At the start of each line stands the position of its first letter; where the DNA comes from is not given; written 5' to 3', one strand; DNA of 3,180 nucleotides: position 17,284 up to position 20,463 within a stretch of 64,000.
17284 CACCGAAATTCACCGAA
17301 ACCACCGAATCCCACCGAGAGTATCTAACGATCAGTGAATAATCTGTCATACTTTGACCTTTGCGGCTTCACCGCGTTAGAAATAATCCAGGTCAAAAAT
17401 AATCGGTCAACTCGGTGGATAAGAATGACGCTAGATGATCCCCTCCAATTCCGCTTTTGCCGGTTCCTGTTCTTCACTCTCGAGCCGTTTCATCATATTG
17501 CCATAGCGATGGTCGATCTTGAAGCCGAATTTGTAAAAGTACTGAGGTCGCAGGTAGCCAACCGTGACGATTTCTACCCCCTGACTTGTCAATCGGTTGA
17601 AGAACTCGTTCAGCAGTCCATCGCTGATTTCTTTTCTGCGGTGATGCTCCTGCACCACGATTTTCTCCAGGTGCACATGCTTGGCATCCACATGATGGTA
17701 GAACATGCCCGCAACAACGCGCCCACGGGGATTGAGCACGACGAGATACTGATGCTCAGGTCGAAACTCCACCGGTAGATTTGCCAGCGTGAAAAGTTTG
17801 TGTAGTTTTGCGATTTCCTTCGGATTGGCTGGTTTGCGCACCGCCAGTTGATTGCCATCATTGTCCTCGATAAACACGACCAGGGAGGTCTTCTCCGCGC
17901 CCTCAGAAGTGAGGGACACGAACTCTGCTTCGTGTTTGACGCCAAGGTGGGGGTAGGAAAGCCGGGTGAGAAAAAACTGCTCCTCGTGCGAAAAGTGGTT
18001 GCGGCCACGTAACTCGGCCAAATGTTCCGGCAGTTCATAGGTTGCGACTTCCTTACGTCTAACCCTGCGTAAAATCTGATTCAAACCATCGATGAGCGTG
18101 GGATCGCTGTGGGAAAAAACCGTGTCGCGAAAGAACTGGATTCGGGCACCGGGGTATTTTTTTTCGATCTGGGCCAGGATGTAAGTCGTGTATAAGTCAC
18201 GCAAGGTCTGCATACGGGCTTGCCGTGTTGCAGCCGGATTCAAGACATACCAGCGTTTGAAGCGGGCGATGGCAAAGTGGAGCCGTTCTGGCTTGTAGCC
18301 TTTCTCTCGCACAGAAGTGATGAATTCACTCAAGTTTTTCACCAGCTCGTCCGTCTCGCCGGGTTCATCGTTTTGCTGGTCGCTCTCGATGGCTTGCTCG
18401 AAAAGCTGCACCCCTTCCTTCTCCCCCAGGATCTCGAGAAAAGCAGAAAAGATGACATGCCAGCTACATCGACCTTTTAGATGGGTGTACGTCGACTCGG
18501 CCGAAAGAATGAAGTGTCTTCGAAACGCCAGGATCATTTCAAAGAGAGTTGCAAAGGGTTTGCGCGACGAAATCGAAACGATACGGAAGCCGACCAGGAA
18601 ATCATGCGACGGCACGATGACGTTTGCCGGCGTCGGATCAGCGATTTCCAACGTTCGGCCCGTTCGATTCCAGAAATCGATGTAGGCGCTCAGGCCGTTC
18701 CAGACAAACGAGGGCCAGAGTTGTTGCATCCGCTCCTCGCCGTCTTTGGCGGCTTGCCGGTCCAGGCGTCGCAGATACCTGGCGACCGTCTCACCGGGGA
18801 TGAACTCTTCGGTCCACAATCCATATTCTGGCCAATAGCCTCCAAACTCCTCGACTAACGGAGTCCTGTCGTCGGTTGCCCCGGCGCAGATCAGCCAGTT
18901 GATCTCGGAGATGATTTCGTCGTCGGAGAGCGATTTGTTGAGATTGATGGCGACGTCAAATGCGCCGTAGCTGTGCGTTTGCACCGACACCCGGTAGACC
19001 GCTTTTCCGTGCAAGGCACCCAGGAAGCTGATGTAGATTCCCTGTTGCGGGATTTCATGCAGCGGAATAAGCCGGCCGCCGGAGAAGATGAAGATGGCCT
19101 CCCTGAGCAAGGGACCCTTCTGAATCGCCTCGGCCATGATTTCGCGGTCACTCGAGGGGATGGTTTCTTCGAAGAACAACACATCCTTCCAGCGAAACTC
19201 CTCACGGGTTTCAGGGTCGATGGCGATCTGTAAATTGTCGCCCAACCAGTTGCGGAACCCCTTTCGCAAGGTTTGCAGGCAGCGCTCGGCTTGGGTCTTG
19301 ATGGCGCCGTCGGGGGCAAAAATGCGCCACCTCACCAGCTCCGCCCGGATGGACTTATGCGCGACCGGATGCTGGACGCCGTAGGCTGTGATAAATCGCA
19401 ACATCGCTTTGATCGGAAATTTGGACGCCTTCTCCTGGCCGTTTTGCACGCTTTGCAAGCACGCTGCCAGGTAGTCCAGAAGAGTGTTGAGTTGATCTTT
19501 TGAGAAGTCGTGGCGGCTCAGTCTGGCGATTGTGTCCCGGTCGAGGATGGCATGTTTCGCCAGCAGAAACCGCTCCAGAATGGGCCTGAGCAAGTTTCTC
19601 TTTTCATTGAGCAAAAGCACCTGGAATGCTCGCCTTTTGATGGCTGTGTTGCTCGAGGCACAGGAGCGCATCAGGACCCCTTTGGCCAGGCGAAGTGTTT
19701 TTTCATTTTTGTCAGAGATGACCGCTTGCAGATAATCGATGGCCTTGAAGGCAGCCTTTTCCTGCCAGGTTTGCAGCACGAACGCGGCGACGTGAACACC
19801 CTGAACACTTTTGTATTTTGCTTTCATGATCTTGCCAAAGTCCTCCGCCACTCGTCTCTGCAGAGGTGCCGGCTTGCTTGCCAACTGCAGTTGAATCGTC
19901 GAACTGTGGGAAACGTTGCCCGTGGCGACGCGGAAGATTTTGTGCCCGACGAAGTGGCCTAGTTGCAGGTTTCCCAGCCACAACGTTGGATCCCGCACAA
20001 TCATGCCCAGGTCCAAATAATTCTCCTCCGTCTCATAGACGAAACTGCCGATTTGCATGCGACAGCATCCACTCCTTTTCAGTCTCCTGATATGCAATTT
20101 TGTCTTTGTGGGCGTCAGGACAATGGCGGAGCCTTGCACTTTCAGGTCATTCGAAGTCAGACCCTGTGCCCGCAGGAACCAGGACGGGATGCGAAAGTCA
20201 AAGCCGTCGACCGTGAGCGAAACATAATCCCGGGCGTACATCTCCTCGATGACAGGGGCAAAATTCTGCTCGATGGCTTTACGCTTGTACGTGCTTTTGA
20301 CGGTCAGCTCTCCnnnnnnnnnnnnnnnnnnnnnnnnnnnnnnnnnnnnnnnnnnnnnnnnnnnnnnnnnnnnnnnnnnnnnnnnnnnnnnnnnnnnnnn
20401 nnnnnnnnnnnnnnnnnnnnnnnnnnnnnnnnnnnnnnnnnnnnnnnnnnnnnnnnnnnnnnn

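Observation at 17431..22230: Roughly 1600-aa protein with an acyl-adenylate-forming enzyme core, about 900 aa of unknown sequence and a GNAT-like C-terminus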

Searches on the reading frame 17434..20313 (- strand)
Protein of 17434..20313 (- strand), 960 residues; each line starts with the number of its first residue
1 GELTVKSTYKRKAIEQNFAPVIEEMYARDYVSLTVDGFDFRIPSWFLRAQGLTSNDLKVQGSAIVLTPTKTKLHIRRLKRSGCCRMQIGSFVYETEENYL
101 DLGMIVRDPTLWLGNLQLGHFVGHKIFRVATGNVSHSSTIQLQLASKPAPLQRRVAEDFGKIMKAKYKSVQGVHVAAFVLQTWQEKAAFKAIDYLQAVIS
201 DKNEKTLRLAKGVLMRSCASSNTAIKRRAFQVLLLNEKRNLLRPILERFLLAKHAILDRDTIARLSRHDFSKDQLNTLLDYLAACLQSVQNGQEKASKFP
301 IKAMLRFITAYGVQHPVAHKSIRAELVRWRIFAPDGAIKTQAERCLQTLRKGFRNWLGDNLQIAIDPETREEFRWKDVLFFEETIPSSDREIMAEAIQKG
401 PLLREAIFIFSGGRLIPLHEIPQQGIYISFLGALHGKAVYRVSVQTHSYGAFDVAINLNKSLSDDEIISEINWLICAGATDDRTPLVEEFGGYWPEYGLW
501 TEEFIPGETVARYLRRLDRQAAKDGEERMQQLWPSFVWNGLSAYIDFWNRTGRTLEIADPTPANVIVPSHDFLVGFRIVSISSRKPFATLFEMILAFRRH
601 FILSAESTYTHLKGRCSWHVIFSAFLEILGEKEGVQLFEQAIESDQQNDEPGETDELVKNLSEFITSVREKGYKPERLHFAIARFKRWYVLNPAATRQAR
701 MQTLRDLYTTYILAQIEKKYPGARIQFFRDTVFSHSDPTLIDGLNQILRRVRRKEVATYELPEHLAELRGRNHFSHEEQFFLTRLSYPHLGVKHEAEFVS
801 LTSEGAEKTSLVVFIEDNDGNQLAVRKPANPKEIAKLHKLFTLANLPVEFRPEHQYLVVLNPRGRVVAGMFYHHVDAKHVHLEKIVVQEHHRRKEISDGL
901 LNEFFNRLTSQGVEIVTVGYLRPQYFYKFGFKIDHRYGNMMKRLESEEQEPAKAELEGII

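Call 18: predict_structure(alignment_id=A2)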
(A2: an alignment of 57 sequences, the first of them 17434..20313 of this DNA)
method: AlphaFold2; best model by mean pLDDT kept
length: 960 residues; sequences in the alignment: 57
mean_pLDDT: 86.0   pTM: 0.76
mean pLDDT of the five models: 86.0, 85.8, 83.9, 83.7, 83.0
residues with pLDDT >= 90: 499; 70-90: 362; 50-70: 76; < 50: 23
segments of 3 or more residues with pLDDT < 50: 1-4, 135-137, 947-960
pLDDT, mean of each block of 10 residues (from residue 1): 48 64 61 88 86 88 89 86 81 89 88 92 78 56 82 94 92 95 94 95 88 92 92 85 88 79 93 90 88 77 94 94 93 89 96 94 87 93 95 94 94 90 94 88 93 94 91 81 74 94 86 87 80 90 90 87 80 67 87 93 93 91 92 93 73 83 94 93 95 93 93 89 94 93 93 81 84 87 88 78 62 87 89 89 84 89 91 87 90 88 89 85 83 79 63 35
secondary structure, 60 per line:
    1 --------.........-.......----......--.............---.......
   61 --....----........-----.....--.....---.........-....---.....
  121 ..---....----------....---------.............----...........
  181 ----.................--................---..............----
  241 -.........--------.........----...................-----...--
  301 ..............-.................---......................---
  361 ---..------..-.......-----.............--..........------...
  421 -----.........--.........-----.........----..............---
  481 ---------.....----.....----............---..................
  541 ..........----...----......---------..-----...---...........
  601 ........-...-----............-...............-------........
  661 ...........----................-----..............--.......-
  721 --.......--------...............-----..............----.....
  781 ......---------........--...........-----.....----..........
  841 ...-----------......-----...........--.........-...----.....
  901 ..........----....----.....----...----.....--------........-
elements in order (helices of 4 or more, strands of 3 or more residues): H9-17 H19-25 E30-35 E38-43 H44-50 E57-60 E63-66 E71-78 E84-88 E91-95 E99-101 H102-107 H109-112 H116-122 H126-129 E140-143 H153-165 H170-180 H185-201 H204-219 H223-236 H242-250 H259-267 H272-290 H301-314 H316-332 H336-357 H375-378 E379-381 H387-399 H402-411 E426-434 E437-445 E451-459 H464-477 E490-494 E499-503 H510-519 H523-550 E555-557 E565-567 E584-586 H590-608 H618-629 H631-645 H653-671 H676-691 H697-710 H713-719 H723-729 H738-752 H758-771 H776-786 E796-803 E806-816 E822-826 H831-843 E855-860 E866-876 E879-887 H896-910 E915-918 H923-927 E932-934 E939-943 H952-959

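Call 20: fold_search(model_id=the predicted structure, library=pdb)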
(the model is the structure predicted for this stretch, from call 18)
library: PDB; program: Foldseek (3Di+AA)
matches with E <= 10: 1577; with E <= 0.001: 71
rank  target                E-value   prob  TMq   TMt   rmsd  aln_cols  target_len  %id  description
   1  2ivu                  1.1e-04  1.00  0.15  0.42   9.9       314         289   15  Crystal structure of phosphorylated RET tyrosine kinase domain complexed with the inhibitor ZD6474 (released 2006-08-10)
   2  3kul_A                1.3e-04  1.00  0.15  0.44  11.9       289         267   15  Kinase domain of human ephrin type-A receptor 8 (EPHA8) (released 2009-12-15)
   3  1e8y                  1.5e-04  1.00  0.21  0.23  21.6       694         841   11  Structure determinants of phosphoinositide 3-kinase inhibition by wortmannin, LY294002, quercetin, myricetin and stauros (released 2000-11-17)
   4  5mja_A                1.6e-04  1.00  0.14  0.41  11.7       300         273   15  Kinase domain of human EphB1 bound to a quinazoline-based inhibitor (released 2017-05-17)
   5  4j95_A                1.8e-04  1.00  0.14  0.42  14.8       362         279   12  Crystal Structure of FGF Receptor 2 (FGFR2) Kinase Domain Harboring the Pathogenic K659N Mutation Responsible for an U (released 2013-08-07)
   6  2qob                  1.9e-04  1.00  0.14  0.41  11.4       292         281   12  Human EphA3 kinase domain, base structure (released 2007-08-21)
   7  3fxx_A                2.1e-04  1.00  0.14  0.40  11.5       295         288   12  Human EphA3 Kinase and Juxtamembrane Region Bound to Substrate KQWDNYE[pTyr]IW (released 2009-02-03)
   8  4j99_B                2.3e-04  1.00  0.17  0.45   8.5       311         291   13  Crystal Structure of FGF Receptor 2 (FGFR2) Kinase Domain Harboring the Gain-of-Function K659T Mutation. (released 2013-08-07)
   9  4gk3                  2.4e-04  1.00  0.14  0.41  11.6       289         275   12  Human EphA3 Kinase domain in complex with ligand 87 (released 2013-01-23)
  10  4j99_A                2.5e-04  1.00  0.17  0.48   8.4       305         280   13  Crystal Structure of FGF Receptor 2 (FGFR2) Kinase Domain Harboring the Gain-of-Function K659T Mutation. (released 2013-08-07)
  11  1gjo                  2.5e-04  1.00  0.16  0.47   9.0       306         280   12  The FGFr2 tyrosine kinase domain (released 2003-08-15)
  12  5amn                  2.5e-04  1.00  0.15  0.40   9.6       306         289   13  The Discovery of 2-Substituted Phenol Quinazolines as Potent and Selective RET Kinase Inhibitors (released 2016-02-17)
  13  8pqc_A                2.6e-04  1.00  0.14  0.39   5.3       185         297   19  c-KIT kinase domain in complex with avapritinib derivative 9 (released 2023-12-27)
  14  4gk2                  2.7e-04  1.00  0.14  0.42  11.1       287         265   13  Human EphA3 Kinase domain in complex with ligand 66 (released 2013-01-23)
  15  8fo9_A                2.7e-04  1.00  0.13  0.11  19.9       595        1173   10  Cryo-EM structure of Rab29-LRRK2 complex in the LRRK2 tetramer state (released 2024-01-03)
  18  3d8p_A                3.1e-04  1.00  0.12  0.64   3.1       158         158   16  Crystal structure of acetyltransferase of GNAT family (NP_373092.1) from STAPHYLOCOCCUS AUREUS MU50 at 2.20 A resoluti (released 2008-10-28)
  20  4pv6_B                3.4e-04  1.00  0.11  0.65   6.0       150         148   16  Crystal Structure Analysis of Ard1 from Thermoplasma volcanium (released 2015-01-21)
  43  4pv6_D                6.6e-04  1.00  0.11  0.64   5.5       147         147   16  Crystal Structure Analysis of Ard1 from Thermoplasma volcanium (released 2015-01-21)
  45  4pv6_E                6.9e-04  1.00  0.11  0.67   4.4       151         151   15  Crystal Structure Analysis of Ard1 from Thermoplasma volcanium (released 2015-01-21)
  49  5jph_A                7.6e-04  1.00  0.11  0.69   4.3       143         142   17  Structure of a GNAT acetyltransferase SACOL1063 from Staphylococcus aureus in complex with CoA (released 2016-06-29)
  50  4pv6_F                7.6e-04  1.00  0.11  0.63   5.5       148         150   16  Crystal Structure Analysis of Ard1 from Thermoplasma volcanium (released 2015-01-21)
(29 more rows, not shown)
